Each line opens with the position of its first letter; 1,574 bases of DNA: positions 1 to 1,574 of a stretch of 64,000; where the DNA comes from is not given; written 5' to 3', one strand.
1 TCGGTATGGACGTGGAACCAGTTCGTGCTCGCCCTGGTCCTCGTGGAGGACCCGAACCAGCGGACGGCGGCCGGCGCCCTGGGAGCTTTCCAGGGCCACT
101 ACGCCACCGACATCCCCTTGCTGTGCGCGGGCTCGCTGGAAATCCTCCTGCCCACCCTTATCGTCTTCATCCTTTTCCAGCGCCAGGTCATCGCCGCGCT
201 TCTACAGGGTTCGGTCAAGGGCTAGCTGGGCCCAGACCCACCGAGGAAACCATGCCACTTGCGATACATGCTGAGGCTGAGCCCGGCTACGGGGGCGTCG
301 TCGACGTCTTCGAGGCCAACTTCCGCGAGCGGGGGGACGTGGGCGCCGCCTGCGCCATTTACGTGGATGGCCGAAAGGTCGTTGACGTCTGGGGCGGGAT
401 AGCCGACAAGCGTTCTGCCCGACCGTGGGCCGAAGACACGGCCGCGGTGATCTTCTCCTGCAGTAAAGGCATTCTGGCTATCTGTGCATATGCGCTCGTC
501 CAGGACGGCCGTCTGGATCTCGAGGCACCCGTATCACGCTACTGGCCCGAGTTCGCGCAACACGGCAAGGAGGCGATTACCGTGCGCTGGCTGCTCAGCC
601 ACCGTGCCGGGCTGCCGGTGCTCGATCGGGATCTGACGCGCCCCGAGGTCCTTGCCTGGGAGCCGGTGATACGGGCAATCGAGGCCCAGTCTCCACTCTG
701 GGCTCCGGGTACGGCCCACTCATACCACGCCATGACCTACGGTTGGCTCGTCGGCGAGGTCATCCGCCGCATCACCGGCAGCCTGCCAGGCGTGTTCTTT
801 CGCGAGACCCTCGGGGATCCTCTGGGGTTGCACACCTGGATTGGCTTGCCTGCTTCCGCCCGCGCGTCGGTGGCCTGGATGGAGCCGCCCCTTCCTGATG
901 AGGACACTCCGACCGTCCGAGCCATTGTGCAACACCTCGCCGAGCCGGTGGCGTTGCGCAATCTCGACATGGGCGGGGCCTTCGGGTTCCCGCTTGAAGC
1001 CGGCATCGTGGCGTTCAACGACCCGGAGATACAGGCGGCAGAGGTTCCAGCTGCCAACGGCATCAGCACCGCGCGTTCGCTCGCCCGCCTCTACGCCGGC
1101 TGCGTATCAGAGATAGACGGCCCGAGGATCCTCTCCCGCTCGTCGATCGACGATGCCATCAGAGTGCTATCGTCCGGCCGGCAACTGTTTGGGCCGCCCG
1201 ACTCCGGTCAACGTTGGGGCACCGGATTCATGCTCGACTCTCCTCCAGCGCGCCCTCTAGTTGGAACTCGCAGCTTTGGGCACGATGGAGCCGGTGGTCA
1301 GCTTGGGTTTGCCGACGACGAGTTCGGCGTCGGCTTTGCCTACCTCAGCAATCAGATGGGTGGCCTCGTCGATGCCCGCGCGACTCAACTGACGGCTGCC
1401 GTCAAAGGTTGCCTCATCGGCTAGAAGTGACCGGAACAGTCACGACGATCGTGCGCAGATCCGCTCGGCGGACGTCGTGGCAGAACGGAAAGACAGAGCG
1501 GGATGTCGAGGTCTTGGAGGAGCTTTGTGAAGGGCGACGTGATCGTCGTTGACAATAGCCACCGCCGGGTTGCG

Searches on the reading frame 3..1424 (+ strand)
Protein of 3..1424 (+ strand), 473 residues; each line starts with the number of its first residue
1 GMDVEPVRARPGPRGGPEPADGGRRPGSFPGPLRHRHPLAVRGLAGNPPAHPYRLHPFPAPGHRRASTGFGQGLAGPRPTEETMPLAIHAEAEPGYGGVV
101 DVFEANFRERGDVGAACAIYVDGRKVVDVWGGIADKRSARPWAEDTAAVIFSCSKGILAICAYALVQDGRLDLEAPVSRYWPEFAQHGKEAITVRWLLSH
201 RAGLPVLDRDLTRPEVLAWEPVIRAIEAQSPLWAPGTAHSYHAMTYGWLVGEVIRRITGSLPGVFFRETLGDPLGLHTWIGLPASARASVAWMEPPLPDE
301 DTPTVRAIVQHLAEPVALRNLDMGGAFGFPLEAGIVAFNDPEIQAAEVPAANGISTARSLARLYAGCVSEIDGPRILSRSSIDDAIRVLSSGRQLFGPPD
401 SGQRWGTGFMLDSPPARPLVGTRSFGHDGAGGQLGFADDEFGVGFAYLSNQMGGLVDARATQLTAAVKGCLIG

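Call 84: search_protein_families(library=padloc, alignment_id=A7, max_evalue=0.000001)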
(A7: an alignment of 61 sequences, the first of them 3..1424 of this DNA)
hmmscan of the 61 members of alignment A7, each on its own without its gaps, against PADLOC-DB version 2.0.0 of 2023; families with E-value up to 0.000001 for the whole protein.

A. member 1, window:3-1424:+ (473 aa): 0 families

B. families by the number of members that match (of 61 scanned): 36 families (the first 25 are shown)
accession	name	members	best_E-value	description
PDLC02503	BrxHI|BrxHII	1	2.8e-26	BrxHI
PDLC03928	PsyrT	1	2.1e-21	-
PDLC02864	DpdF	1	2.5e-20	DpdF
PDLC02861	DpdF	1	6.3e-20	DpdF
PDLC01720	Csa3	1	1.5e-18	Csa3_1_CAS-I-II-III-IV-V-VI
PDLC02870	DpdF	1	3.8e-18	DpdF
PDLC03960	SngC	1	9.9e-16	-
PDLC02501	BrxHI|BrxHII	1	1.8e-15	BrxHI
PDLC02623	DrmD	1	1.3e-14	DrmD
PDLC02500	BrxHI|BrxHII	1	2.5e-14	BrxHI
PDLC01438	Csa3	1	2.1e-13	"CAS-I,CAS-II,CAS-III,CAS-IV,CAS-V,CAS-VI; associated_signaling"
PDLC02916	CSD_V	1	4e-13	-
PDLC01078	C3a156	1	9.7e-13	oxidoreductase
PDLC01439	typeIV_DinG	1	1.4e-11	CAS-IV-A; associated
PDLC02621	DrmD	1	2.5e-11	DrmD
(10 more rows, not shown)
